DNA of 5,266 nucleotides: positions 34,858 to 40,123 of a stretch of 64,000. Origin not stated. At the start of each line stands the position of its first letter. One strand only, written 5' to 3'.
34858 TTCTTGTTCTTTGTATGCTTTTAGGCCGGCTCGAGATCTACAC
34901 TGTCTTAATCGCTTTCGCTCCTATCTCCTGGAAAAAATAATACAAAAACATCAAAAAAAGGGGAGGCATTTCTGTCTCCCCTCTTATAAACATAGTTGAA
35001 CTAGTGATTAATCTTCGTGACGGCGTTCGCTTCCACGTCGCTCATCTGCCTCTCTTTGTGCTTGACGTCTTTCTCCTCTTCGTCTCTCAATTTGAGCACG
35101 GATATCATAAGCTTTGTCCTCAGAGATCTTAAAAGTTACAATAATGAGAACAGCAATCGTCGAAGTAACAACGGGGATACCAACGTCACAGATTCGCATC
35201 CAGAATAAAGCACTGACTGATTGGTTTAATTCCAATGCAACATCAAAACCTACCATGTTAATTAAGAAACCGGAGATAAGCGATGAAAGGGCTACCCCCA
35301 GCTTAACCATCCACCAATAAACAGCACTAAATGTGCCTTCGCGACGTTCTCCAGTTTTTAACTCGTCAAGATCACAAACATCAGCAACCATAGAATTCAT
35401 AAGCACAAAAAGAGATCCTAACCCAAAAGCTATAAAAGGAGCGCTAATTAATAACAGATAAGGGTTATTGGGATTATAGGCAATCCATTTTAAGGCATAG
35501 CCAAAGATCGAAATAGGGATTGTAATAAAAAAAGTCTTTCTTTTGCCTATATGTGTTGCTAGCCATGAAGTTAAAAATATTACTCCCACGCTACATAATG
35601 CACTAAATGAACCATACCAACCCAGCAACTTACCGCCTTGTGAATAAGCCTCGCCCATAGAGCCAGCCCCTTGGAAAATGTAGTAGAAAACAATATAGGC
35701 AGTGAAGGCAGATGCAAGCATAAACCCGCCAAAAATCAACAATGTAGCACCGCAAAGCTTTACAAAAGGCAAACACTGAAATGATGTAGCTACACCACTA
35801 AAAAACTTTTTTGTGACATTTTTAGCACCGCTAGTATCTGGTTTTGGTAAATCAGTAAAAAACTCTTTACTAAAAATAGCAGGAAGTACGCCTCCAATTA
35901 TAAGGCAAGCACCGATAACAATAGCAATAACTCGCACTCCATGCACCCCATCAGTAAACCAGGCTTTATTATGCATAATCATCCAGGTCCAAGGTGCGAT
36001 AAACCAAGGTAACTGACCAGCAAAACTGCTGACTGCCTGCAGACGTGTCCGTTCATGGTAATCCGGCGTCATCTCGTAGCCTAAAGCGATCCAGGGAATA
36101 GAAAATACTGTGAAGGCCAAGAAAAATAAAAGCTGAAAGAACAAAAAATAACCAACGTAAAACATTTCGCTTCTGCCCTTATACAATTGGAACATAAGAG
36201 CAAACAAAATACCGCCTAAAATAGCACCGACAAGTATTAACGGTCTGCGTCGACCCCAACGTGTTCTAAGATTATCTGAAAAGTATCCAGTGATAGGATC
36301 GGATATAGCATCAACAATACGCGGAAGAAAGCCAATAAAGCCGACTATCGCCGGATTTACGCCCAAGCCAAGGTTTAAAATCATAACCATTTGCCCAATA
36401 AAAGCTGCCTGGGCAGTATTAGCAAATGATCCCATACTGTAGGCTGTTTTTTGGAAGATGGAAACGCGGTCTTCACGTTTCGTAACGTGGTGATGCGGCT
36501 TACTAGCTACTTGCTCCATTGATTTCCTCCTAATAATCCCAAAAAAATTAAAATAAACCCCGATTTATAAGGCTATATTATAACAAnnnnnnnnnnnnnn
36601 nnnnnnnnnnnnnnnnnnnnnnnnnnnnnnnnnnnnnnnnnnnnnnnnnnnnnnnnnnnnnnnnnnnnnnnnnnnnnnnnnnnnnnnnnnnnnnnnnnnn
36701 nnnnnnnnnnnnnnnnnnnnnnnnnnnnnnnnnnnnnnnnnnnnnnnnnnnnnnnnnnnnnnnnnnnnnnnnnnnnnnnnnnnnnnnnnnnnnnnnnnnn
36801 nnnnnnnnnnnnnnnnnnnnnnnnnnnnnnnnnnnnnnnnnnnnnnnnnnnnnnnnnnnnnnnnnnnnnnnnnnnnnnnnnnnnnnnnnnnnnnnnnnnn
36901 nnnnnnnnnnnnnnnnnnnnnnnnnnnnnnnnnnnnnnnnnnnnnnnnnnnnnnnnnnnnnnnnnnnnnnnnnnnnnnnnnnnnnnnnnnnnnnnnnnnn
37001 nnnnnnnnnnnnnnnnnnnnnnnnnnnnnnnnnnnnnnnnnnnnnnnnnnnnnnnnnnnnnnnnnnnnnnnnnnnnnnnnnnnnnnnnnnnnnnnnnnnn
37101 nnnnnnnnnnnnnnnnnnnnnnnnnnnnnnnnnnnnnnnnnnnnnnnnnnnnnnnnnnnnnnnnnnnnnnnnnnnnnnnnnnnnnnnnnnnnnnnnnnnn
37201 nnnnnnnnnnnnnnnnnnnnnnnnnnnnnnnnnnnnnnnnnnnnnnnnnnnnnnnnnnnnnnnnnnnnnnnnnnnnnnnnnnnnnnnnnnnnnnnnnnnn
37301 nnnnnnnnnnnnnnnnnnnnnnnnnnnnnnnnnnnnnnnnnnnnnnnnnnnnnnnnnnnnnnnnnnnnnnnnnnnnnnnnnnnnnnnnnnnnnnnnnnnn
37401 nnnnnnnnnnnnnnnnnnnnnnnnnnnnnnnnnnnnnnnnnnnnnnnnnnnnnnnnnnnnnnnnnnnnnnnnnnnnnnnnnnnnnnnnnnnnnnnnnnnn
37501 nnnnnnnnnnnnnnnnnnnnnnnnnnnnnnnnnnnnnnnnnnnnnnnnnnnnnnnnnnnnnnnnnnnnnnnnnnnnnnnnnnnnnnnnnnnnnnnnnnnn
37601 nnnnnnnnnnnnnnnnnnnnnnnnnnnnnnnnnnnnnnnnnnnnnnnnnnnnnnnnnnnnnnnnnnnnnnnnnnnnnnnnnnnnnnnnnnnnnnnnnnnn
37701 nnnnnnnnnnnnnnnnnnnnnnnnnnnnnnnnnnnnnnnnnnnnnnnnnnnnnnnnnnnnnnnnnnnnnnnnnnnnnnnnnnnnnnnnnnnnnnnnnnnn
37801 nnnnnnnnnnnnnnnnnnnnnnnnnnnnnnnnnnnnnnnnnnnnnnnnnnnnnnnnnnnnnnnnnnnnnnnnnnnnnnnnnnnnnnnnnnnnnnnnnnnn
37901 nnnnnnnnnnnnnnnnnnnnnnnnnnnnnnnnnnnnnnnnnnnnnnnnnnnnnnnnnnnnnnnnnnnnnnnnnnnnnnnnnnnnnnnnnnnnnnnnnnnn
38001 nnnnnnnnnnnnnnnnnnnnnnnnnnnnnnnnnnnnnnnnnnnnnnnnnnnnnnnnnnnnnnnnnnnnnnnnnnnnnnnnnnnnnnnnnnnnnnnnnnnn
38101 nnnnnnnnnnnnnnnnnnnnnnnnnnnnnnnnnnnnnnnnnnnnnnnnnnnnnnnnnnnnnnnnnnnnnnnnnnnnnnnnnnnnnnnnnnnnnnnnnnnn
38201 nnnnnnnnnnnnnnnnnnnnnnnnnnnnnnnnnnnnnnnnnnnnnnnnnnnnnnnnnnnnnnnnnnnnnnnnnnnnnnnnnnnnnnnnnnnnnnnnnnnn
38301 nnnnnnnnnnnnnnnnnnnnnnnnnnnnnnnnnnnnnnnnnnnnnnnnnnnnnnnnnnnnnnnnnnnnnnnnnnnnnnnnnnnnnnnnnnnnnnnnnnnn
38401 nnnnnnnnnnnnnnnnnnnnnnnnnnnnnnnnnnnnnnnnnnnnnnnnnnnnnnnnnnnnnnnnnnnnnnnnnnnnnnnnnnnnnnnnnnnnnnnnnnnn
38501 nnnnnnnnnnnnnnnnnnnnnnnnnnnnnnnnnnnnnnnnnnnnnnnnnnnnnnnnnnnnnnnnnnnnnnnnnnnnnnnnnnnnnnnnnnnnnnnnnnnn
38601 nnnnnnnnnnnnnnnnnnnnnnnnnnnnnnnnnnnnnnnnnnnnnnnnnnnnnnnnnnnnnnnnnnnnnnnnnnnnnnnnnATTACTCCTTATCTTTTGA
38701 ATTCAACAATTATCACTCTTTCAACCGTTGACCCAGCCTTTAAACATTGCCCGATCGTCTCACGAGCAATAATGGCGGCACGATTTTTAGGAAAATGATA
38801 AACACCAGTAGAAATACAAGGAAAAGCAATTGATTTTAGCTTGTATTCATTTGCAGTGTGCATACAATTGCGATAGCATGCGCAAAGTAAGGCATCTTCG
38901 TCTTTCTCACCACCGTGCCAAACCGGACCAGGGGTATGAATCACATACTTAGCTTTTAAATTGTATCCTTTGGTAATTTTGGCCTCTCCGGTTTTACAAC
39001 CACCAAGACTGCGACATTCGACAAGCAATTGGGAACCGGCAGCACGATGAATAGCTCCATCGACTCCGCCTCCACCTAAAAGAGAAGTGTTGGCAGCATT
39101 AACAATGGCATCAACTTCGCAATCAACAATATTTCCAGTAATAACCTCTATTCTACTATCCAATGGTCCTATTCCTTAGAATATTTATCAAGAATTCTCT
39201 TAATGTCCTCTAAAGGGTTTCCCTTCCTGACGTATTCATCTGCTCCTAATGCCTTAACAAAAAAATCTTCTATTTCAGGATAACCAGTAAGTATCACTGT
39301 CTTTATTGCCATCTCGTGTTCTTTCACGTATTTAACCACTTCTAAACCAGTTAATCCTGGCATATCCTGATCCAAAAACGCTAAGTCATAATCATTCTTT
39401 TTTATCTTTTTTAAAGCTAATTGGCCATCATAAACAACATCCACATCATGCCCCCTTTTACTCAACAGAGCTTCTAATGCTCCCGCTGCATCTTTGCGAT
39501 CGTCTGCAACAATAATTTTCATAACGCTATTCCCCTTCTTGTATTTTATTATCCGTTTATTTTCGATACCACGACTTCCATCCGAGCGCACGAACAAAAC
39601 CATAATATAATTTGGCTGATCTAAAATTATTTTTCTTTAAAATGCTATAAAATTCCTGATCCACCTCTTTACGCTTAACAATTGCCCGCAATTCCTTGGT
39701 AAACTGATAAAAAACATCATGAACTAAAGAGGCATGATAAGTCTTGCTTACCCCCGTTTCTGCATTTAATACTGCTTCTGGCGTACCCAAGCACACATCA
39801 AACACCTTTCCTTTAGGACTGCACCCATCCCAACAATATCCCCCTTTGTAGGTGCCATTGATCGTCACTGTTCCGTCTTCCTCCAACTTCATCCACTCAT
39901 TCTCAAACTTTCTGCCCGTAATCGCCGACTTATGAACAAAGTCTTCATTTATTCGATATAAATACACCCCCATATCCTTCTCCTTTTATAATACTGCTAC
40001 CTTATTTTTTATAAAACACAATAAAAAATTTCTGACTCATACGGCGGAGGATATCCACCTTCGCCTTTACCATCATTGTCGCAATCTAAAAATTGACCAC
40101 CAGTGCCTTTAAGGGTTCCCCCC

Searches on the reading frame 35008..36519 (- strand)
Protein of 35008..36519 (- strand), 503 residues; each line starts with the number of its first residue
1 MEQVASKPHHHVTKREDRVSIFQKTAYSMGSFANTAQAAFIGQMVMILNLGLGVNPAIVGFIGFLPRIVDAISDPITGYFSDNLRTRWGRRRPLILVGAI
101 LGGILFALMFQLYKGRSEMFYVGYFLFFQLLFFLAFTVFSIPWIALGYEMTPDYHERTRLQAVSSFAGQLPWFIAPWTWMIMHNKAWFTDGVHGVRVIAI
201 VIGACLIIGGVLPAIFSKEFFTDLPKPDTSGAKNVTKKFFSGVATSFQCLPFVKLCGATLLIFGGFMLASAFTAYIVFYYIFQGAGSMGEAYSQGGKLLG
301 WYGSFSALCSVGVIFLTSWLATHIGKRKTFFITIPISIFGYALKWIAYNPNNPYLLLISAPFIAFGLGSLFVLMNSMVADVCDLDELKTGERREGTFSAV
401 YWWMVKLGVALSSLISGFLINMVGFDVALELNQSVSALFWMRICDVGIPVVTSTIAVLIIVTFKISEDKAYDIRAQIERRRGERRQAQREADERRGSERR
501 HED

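Call 27: search_protein_families(library=pfam, proteins=[window:35008-36519:-], max_evalue=0.01)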
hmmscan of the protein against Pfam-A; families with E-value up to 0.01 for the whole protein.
window:35008-36519:- (503 aa): 2 families
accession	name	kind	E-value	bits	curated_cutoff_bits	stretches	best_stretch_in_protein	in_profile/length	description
PF13347.12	MFS_2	-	1.3e-62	212.2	27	1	46-466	22-426/427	MFS/sugar transport protein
PF07690.21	MFS_1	-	1.3e-22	80.6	33.4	2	31-412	5-346/347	Major Facilitator Superfamily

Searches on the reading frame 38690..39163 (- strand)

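Call 27: search_protein_families(library=pfam, proteins=[window:38690-39163:-], max_evalue=0.01)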
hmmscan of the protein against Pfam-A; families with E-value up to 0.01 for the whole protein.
window:38690-39163:- (157 aa): 1 family
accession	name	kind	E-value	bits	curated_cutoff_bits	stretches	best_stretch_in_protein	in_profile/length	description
PF01661.27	Macro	-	8.4e-48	161.7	22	1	21-133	1-118/118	Macro domain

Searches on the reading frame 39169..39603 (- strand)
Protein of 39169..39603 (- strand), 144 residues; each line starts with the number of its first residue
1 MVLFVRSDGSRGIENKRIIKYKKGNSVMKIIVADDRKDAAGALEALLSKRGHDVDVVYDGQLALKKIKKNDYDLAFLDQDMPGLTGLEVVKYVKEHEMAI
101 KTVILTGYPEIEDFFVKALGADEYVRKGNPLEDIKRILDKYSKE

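Call 27: search_protein_families(library=pfam, proteins=[window:39169-39603:-], max_evalue=0.01)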
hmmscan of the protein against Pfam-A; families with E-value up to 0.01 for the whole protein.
window:39169-39603:- (144 aa): 2 families
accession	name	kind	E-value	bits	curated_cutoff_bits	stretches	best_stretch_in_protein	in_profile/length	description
PF00072.30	Response_reg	-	2e-19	70.2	30.2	1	30-137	1-109/111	Response regulator receiver domain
PF20274.4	cREC_REC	-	0.0035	18.4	27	1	33-98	5-61/88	Cyclic-phosphate processing Receiver domain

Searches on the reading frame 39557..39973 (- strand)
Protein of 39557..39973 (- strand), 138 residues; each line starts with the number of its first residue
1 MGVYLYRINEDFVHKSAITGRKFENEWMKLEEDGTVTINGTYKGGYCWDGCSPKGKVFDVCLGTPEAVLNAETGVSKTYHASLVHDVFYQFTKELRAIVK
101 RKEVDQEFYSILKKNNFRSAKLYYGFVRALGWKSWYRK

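Call 27: search_protein_families(library=pfam, proteins=[window:39557-39973:-], max_evalue=0.01)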
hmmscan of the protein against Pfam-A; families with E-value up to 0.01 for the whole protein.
window:39557-39973:- (138 aa): 1 family
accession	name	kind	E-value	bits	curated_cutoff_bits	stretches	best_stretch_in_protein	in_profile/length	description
PF07087.16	DUF1353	-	0.00042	20.3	22.5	1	54-120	21-82/91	Protein of unknown function (DUF1353)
